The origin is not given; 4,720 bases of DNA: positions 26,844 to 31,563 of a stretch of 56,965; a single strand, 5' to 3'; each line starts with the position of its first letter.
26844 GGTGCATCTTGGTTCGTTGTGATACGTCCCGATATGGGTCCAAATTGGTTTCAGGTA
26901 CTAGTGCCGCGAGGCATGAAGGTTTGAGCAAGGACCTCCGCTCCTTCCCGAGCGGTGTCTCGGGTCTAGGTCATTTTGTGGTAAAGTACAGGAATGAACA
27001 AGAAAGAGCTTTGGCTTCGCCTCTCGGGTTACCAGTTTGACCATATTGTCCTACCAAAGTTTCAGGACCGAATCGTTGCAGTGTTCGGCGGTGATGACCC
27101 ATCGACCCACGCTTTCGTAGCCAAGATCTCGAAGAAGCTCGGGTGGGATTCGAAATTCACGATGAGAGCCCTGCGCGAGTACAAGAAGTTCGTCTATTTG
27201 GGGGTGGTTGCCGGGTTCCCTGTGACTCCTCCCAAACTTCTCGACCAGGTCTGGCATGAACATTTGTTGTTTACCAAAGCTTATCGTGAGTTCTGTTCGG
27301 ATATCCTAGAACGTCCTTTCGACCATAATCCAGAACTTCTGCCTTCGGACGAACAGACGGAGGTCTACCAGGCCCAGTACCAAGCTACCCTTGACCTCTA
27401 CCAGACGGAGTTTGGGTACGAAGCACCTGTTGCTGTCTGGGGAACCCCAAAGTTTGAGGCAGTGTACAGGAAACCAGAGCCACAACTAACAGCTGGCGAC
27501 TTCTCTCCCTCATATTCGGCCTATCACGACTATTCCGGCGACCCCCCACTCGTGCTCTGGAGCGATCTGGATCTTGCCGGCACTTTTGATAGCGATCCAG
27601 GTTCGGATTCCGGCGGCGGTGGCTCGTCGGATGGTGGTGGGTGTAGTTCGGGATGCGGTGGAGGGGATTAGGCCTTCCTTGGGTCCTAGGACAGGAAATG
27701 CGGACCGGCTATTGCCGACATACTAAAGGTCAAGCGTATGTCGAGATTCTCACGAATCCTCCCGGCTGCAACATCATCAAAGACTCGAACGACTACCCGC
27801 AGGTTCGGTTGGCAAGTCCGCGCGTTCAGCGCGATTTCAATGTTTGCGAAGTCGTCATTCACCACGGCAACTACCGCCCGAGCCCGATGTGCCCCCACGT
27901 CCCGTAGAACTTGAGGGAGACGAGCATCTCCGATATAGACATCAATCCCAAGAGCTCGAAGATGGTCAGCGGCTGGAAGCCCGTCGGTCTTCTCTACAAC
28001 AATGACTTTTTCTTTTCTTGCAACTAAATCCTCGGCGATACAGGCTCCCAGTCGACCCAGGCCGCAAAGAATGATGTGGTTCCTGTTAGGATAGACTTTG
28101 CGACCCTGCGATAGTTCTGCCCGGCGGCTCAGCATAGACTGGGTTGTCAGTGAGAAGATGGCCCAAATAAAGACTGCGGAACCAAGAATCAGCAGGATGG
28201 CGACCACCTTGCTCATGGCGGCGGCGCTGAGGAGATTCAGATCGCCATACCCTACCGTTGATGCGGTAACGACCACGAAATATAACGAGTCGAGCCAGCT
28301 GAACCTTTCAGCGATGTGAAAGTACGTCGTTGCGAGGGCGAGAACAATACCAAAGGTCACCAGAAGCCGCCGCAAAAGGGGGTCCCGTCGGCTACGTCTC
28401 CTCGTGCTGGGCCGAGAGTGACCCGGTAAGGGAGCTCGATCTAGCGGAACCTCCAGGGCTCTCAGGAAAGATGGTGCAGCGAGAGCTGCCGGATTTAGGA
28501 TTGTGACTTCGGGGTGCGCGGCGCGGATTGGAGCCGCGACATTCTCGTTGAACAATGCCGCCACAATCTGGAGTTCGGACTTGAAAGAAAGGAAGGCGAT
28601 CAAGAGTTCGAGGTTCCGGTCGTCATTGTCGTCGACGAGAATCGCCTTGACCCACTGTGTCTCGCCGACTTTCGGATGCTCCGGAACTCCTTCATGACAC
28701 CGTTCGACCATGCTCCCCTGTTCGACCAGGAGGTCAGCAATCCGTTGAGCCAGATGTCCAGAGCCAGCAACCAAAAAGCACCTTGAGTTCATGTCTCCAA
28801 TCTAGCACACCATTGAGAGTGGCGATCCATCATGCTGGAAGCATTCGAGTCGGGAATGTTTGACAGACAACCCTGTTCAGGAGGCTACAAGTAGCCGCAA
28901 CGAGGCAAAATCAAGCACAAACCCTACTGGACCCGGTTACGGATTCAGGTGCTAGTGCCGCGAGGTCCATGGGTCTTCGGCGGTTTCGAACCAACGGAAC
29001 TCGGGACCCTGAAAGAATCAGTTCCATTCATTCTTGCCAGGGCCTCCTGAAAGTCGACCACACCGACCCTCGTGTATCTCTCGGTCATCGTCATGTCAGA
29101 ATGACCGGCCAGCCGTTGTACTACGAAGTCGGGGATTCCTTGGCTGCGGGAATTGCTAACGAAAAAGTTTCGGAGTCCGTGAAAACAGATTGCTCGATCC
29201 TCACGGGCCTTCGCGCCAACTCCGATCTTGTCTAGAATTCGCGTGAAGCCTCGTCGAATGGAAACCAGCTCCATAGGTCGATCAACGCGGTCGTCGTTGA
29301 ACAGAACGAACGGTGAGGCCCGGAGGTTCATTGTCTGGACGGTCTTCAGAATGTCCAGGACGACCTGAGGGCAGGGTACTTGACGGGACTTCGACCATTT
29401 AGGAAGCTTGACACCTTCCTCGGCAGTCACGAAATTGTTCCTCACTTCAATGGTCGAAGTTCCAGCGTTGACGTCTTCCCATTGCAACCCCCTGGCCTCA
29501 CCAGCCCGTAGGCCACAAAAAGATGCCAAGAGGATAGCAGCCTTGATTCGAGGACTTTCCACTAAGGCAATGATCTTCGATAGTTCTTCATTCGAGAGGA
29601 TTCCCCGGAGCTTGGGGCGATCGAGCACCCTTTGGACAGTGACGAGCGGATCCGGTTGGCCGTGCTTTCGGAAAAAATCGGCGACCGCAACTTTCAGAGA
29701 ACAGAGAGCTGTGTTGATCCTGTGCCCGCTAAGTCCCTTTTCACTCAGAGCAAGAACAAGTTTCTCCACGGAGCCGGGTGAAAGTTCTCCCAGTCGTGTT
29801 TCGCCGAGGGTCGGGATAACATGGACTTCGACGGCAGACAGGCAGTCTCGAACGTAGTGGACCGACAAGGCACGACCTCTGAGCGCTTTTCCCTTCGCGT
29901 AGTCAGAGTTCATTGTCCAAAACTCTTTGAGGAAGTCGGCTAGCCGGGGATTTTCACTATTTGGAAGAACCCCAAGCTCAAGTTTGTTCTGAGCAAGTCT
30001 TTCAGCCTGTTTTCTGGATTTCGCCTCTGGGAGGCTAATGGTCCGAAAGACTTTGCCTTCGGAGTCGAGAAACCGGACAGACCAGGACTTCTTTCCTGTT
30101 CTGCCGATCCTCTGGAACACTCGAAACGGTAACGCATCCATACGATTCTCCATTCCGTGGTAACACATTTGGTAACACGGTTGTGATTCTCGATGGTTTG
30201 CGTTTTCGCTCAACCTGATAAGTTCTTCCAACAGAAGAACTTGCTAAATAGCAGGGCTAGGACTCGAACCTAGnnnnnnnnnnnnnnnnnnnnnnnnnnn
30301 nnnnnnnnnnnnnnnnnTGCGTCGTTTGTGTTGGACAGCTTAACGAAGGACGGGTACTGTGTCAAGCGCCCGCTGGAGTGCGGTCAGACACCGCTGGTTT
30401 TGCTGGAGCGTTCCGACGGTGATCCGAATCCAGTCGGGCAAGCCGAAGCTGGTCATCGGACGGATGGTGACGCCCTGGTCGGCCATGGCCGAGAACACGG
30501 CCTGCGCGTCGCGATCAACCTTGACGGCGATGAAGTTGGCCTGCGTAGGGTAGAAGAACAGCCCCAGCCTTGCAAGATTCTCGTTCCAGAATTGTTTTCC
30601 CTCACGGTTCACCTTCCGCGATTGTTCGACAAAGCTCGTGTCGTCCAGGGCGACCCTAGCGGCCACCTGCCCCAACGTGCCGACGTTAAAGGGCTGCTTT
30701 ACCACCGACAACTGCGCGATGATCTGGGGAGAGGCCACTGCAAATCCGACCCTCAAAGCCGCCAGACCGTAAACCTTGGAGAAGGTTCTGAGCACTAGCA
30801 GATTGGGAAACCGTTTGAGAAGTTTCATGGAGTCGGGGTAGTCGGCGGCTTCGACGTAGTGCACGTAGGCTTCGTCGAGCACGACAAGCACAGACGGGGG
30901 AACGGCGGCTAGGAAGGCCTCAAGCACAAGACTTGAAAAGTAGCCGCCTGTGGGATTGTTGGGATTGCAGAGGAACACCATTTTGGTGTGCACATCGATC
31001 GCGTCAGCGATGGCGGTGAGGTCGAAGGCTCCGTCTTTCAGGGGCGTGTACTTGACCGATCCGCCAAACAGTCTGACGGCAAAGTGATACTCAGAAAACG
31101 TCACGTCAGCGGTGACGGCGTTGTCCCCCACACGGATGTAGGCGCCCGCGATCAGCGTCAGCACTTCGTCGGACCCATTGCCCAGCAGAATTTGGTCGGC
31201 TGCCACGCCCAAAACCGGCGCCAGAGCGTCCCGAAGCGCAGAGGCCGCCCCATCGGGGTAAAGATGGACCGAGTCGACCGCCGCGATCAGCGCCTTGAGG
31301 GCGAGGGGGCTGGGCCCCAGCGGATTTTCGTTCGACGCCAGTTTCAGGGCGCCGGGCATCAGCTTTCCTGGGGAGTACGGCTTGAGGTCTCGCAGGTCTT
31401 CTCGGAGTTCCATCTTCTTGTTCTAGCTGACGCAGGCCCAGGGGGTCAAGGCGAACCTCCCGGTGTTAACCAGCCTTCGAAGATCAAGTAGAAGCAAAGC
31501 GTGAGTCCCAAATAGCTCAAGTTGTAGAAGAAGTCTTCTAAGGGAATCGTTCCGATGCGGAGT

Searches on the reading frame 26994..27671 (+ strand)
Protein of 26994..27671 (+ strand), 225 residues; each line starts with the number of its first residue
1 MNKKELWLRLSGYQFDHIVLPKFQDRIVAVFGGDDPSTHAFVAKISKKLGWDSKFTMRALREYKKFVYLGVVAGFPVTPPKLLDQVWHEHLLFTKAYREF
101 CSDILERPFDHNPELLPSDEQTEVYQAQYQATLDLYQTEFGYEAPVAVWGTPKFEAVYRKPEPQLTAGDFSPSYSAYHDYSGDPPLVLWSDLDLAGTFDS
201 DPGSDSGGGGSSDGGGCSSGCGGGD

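Call 9: search_protein_families(library=pfam, proteins=[window:26994-27671:+], max_evalue=0.01)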
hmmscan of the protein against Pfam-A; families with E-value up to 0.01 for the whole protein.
window:26994-27671:+ (225 aa): 0 families

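Call 16: find_encoding_contigs(protein=window:26994-27671:+, flank=10000, max_places=10)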
Protein window:26994-27671:+ (225 aa): 5 contigs read that carry it; 5 places shown.
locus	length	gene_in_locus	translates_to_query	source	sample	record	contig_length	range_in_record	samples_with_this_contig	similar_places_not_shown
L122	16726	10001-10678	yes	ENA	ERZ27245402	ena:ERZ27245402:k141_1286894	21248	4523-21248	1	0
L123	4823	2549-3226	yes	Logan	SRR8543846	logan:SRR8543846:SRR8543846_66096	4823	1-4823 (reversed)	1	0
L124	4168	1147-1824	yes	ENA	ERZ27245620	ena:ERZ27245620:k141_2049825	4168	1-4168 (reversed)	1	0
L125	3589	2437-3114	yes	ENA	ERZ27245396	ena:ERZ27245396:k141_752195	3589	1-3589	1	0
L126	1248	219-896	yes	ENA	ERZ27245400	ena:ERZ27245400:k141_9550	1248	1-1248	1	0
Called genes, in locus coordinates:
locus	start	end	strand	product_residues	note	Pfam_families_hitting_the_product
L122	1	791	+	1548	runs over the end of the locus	PF00270:DEAD, PF27116:YjiV_N, PF00271:Helicase_C, PF09369:MZB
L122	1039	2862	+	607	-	PF14338:Mrr_N, PF20720:nSTAND3 (faint), PF07728:AAA_5, PF28529:McrB_lid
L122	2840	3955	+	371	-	PF10117:McrBC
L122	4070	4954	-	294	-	-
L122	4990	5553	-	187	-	PF22014:DUF6932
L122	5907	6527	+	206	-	PF06966:DUF1295, PF04191:PEMT (weak), PF02544:Steroid_dh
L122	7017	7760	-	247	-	PF00106:adh_short, PF08659:KR, PF13561:adh_short_C2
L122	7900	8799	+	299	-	PF06719:AraC_N, PF00165:HTH_AraC (weak), PF12833:HTH_18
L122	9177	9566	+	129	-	-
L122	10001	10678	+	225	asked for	PF27765:UCP032817-like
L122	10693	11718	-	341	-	PF07885:Ion_trans_2, PF02254:TrkA_N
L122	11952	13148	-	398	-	PF00589:Phage_integrase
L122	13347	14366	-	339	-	PF00155:Aminotran_1_2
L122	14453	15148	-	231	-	PF18916:Lycopene_cyc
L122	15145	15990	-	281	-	PF00494:SQS_PSY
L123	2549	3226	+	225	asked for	PF27765:UCP032817-like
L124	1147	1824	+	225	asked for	PF27765:UCP032817-like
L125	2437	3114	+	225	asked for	PF27765:UCP032817-like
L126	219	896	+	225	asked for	PF27765:UCP032817-like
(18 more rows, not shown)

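Call 35: find_related_loci(query=window:26994-27671:+, collection=genome_contigs, flank=6000)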
Query window:26994-27671:+ (225 aa) in genome_contigs; peptide patterns used: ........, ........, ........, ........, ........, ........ (x = any residue, [..] = any of these).
118 stretches matched a pattern; 32 encode a relative of the query (tblastn E <= 1e-3); 32 distinct loci.
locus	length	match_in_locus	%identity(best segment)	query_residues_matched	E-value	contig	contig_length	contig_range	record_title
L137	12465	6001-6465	59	1-155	4e-64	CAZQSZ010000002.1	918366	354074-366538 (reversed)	MAG TPA_asm: uncultured Chitinophaga sp. isolate binchicken_co277_100 genome assembly, contig: NODE_5_length_918366_cov_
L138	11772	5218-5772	49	1-191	6e-64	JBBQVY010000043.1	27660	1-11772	MAG: Chitinophagales bacterium isolate Co_metawrap_2021 Cmw_2021_k141_25735608_length_27660_cov_33.8789, whole genome sh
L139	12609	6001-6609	46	1-209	1e-62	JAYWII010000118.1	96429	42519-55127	MAG: Chitinophagaceae bacterium isolate GLR81_GL56_UP_2_metabinner_1 GLR81_GL56_UP_2_metabinner_1_117, whole genome shot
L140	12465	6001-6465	57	1-155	6e-62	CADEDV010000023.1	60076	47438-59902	MAG: uncultured Bacteroidetes bacterium isolate Bacteroidetes sp. RBC053 genome assembly, contig: MAG053_23, whole genom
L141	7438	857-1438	46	1-211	7e-62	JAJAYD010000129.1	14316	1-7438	MAG: Chitinophagaceae bacterium isolate CAN_BIN01 c_000000071176, whole genome shotgun sequence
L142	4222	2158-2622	58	1-155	3e-61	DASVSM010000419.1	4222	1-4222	MAG TPA_asm: Flavisolibacter sp. isolate SMAG_U3262 k141_278110, whole genome shotgun sequence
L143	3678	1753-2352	48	1-205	3e-61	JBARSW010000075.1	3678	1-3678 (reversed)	MAG: Chitinophagaceae bacterium isolate MFD13450_ilm_asm_bin84 k127_3636, whole genome shotgun sequence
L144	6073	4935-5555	44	1-213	5e-61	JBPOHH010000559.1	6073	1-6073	MAG: Bacteroidota bacterium isolate MAG_525 c_000000186758, whole genome shotgun sequence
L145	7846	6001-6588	49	1-203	4e-61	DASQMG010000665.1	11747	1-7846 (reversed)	MAG TPA_asm: Flavisolibacter sp. isolate SMAG_U10742 k141_201179, whole genome shotgun sequence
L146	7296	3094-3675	49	1-200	1e-59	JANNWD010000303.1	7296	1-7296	MAG: Bacteroidota bacterium isolate VAR_34_metabat_413 VAR_34_k141_53061, whole genome shotgun sequence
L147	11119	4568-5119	50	1-187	2e-59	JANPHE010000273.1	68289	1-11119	MAG: Segetibacter sp. isolate VAR_69_metabat_205 VAR_69_k141_3592182, whole genome shotgun sequence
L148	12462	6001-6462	59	2-155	6e-59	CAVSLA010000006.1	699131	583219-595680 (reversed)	MAG: uncultured Acidobacteriota bacterium isolate MFD09206.bin.1.227 genome assembly, contig: contig_6939, whole genome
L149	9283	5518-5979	56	1-154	6e-59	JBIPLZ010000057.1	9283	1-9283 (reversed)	MAG: Flavobacteriales bacterium isolate ME2015-10-10_3300044731_group6_bin130 Rohwer_bin934_scaffold_8074_c1, whole geno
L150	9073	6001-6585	46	1-206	2e-58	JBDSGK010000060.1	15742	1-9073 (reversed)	MAG: Ferruginibacter sp. isolate cluster1_bin.250 k127_4262829, whole genome shotgun sequence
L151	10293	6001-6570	49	1-187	2e-58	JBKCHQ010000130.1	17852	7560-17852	MAG: Bacteroidia bacterium isolate samp_512_metabat2_52 samp_512_454247, whole genome shotgun sequence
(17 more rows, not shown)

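Call 67: search_protein_families(library=padloc, proteins=[window:26994-27671:+], max_evalue=0.001)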
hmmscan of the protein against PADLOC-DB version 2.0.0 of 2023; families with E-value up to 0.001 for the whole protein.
window:26994-27671:+ (225 aa): 0 families

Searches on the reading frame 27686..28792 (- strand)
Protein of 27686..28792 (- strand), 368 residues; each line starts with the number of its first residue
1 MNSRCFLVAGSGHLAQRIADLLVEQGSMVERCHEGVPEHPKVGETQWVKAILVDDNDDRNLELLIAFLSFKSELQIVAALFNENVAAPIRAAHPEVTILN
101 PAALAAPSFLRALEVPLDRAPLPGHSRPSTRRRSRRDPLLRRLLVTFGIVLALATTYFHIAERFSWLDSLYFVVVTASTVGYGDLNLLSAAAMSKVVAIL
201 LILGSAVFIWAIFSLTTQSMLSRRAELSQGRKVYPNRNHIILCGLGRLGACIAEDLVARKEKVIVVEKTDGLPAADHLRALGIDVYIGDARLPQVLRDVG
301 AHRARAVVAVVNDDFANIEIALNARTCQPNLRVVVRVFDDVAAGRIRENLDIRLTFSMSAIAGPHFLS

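Call 9: search_protein_families(library=pfam, proteins=[window:27686-28792:-], max_evalue=0.01)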
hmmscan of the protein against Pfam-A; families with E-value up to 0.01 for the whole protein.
window:27686-28792:- (368 aa): 2 families
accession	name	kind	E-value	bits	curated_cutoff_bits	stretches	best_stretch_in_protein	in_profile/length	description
PF02254.24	TrkA_N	-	5.9e-21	75.4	23.8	1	240-346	1-105/116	TrkA-N domain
PF07885.22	Ion_trans_2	-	8.5e-12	45.2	22.5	1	147-218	3-75/79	Ion channel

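Call 67: search_protein_families(library=padloc, proteins=[window:27686-28792:-], max_evalue=0.001)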
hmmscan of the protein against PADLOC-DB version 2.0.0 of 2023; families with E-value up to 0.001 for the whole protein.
window:27686-28792:- (368 aa): 0 families

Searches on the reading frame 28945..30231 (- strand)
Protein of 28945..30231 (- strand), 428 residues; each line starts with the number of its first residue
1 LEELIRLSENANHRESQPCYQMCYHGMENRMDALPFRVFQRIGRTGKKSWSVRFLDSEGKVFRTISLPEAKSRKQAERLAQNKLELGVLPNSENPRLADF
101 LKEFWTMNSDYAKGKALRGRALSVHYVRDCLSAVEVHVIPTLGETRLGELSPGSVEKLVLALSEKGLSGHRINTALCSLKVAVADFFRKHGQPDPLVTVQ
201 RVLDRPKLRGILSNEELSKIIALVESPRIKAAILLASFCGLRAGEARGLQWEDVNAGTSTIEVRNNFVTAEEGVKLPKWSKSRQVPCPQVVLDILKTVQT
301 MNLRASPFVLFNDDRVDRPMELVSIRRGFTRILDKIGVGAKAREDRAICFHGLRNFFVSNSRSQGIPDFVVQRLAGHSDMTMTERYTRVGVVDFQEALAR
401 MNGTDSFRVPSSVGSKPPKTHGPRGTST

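Call 9: search_protein_families(library=pfam, proteins=[window:28945-30231:-], max_evalue=0.01)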
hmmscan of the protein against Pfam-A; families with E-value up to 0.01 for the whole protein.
window:28945-30231:- (428 aa): 1 family
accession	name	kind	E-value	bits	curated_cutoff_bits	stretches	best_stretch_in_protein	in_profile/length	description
PF00589.27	Phage_integrase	-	7.4e-18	65.3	27.1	1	212-389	3-168/172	Phage integrase family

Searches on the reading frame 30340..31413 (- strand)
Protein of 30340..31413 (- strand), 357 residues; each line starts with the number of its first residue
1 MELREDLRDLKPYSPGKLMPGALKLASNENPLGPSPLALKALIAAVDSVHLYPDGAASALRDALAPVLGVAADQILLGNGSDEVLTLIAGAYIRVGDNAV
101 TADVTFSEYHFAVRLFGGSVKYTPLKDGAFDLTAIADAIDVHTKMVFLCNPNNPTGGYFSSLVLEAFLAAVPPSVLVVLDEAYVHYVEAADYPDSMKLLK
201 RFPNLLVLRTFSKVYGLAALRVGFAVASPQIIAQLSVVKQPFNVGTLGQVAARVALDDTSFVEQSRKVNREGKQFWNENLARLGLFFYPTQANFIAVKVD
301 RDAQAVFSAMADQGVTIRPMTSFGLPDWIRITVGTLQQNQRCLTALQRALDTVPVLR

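Call 21: find_related_loci(query=window:30340-31413:-, collection=genome_contigs, flank=10000)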
Query window:30340-31413:- (357 aa) in genome_contigs; peptide patterns used: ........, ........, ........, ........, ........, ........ (x = any residue, [..] = any of these).
52 stretches matched a pattern; 5 encode a relative of the query (tblastn E <= 1e-3); 5 distinct loci.
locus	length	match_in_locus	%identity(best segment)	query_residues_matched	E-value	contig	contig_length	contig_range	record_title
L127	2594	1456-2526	76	1-357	0e+0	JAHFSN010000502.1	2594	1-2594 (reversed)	MAG: Spirochaetaceae bacterium isolate nzgw599 NODE_183472_length_2595_cov_2.959984, whole genome shotgun sequence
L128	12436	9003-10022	42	7-335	9e-70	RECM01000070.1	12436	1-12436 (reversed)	MAG: Balneolaceae bacterium isolate DLM2.Bin41 NODE_7581_length_12436_cov_7.72005, whole genome shotgun sequence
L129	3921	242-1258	39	7-334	1e-68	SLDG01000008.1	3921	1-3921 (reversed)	MAG: Balneolales bacterium isolate CSSed162cmB_534 CSSed16-2cmB-131961, whole genome shotgun sequence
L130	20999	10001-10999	35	3-346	3e-51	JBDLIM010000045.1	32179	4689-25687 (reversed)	MAG: Bacteroidota bacterium isolate MAG031 MAG031_45, whole genome shotgun sequence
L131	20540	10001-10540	25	47-226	8e-8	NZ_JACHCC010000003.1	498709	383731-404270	Pedobacter cryoconitis strain M2T3 Ga0401189_03, whole genome shotgun sequence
